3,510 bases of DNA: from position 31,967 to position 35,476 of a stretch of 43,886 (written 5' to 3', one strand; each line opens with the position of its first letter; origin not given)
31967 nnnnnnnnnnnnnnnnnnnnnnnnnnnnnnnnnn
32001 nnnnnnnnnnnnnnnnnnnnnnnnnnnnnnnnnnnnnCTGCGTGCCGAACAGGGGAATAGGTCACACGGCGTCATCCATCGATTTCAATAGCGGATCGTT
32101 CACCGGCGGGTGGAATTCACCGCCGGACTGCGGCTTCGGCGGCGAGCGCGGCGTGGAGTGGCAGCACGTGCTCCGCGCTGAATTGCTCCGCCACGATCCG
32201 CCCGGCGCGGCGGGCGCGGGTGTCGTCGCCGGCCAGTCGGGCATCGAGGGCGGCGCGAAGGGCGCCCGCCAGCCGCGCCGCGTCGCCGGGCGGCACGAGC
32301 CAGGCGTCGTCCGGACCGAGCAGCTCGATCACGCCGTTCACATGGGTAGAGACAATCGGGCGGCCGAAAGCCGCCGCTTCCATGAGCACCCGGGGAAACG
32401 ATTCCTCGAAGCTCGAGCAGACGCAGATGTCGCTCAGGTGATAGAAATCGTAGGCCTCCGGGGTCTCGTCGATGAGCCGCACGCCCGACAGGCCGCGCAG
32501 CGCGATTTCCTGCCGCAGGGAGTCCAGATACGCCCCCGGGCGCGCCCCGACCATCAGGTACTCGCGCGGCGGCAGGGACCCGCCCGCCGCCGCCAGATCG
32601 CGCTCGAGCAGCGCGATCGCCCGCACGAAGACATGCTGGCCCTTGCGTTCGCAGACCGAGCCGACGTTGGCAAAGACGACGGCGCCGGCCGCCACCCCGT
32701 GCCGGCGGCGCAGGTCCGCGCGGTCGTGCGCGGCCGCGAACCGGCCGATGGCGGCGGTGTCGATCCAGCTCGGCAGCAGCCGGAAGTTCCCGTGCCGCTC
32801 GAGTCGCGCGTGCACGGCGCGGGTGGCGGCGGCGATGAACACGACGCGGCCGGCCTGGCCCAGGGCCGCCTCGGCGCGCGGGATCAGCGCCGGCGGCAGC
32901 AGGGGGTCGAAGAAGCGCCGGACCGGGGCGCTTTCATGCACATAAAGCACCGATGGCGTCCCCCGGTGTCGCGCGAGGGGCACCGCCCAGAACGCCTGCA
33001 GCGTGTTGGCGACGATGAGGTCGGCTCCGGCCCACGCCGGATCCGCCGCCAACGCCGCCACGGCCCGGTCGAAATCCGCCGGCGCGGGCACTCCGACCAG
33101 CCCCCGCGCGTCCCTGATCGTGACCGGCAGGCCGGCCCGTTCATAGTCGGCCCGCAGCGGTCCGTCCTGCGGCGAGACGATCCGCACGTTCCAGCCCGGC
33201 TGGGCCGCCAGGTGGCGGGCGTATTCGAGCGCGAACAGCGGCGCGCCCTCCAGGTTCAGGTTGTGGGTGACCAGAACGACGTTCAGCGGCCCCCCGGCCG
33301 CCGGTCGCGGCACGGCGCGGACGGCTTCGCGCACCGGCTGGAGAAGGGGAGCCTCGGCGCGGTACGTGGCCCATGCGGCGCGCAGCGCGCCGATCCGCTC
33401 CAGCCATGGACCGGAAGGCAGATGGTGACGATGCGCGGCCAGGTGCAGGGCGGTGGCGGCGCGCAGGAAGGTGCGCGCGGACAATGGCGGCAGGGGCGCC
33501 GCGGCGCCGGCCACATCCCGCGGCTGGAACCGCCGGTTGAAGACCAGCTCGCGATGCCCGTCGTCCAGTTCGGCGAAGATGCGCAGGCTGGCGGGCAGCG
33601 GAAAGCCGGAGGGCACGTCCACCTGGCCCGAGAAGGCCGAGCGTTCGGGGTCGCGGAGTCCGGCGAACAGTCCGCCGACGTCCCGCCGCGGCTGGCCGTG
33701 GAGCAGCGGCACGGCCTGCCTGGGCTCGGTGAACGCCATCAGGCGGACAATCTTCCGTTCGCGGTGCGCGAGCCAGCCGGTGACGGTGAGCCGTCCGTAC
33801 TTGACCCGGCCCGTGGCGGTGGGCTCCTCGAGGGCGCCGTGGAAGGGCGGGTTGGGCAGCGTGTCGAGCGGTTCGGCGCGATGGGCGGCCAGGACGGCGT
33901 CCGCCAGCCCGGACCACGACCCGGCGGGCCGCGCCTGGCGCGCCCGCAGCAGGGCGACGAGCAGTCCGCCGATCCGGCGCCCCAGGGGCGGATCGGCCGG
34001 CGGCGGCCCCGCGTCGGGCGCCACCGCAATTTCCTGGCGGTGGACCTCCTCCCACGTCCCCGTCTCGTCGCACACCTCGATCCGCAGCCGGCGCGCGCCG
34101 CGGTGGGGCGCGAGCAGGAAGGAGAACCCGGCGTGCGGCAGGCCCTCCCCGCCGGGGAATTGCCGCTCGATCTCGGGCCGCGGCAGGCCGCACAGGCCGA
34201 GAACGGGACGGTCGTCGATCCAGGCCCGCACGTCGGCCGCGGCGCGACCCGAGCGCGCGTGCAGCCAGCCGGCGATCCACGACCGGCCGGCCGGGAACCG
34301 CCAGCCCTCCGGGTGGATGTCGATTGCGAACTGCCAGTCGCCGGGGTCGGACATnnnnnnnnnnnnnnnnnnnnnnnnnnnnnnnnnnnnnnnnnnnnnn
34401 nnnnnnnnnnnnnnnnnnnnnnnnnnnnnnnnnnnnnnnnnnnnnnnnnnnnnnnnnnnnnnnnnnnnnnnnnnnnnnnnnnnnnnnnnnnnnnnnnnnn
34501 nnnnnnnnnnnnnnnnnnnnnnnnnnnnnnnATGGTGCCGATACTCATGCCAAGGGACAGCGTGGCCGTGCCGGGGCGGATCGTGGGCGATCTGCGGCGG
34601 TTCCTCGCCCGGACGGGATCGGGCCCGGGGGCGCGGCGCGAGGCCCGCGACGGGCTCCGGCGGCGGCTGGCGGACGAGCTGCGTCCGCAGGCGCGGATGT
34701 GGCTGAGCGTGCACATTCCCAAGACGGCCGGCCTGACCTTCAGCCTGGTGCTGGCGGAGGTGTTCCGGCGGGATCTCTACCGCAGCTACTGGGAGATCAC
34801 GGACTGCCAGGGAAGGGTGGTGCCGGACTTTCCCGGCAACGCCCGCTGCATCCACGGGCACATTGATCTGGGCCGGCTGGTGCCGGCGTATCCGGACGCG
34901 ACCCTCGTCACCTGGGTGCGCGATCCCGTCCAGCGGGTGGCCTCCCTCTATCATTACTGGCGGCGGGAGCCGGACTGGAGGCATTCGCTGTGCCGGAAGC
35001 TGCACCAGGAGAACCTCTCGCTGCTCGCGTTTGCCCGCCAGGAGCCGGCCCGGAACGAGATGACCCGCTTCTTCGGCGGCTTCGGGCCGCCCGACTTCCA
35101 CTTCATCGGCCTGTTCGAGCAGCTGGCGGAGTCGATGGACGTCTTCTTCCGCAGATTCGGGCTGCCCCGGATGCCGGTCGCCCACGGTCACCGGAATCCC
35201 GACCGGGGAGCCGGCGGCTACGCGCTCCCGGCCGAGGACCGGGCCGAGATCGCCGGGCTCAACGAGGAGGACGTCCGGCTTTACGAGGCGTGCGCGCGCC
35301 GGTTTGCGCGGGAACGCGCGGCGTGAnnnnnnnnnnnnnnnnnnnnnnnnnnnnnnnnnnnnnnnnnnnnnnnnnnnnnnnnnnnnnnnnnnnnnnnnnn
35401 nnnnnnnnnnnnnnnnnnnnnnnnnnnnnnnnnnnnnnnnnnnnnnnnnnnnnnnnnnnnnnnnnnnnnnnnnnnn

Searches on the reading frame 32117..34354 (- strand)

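Call 12: search_protein_families(library=pfam, max_evalue=0.01, proteins=[window:32117-34354:-])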
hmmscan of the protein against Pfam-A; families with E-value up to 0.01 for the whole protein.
window:32117-34354:- (745 aa): 4 families
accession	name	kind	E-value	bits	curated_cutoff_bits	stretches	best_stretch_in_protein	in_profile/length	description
PF13692.12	Glyco_trans_1_4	-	3.9e-21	76.2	27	1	560-703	3-140/142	Glycosyl transferases group 1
PF00534.26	Glycos_transf_1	-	1.1e-19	71.1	26.4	1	545-709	2-160/172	Glycosyl transferases group 1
PF16994.11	Glyco_trans_4_5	-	1.7e-05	25.1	26.6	1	358-458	4-86/172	Glycosyl-transferase family 4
PF20706.3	GT4-conflict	-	0.0027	17.2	26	1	568-681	209-322/385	Family 4 Glycosyltransferase in conflict systems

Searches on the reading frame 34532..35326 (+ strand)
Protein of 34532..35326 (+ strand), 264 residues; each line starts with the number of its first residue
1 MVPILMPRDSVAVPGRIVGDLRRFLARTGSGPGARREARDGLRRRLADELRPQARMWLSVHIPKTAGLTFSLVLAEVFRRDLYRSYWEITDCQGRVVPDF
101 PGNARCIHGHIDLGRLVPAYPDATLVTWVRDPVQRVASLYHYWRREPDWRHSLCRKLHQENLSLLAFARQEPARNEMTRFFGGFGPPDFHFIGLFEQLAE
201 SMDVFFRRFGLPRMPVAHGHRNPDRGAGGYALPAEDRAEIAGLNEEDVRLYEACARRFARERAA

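Call 12: search_protein_families(library=pfam, max_evalue=0.01, proteins=[window:34532-35326:+])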
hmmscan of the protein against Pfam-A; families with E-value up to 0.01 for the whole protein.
window:34532-35326:+ (264 aa): 1 family
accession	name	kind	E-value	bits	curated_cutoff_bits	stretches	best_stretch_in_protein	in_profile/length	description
PF13469.12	Sulfotransfer_3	-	0.0005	20.8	27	1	99-158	107-162/216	Sulfotransferase family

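Call 56: search_protein_families(library=ncbifam, max_evalue=0.001, proteins=[window:34532-35326:+])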
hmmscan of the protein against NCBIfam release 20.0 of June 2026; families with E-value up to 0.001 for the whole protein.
window:34532-35326:+ (264 aa): 0 families
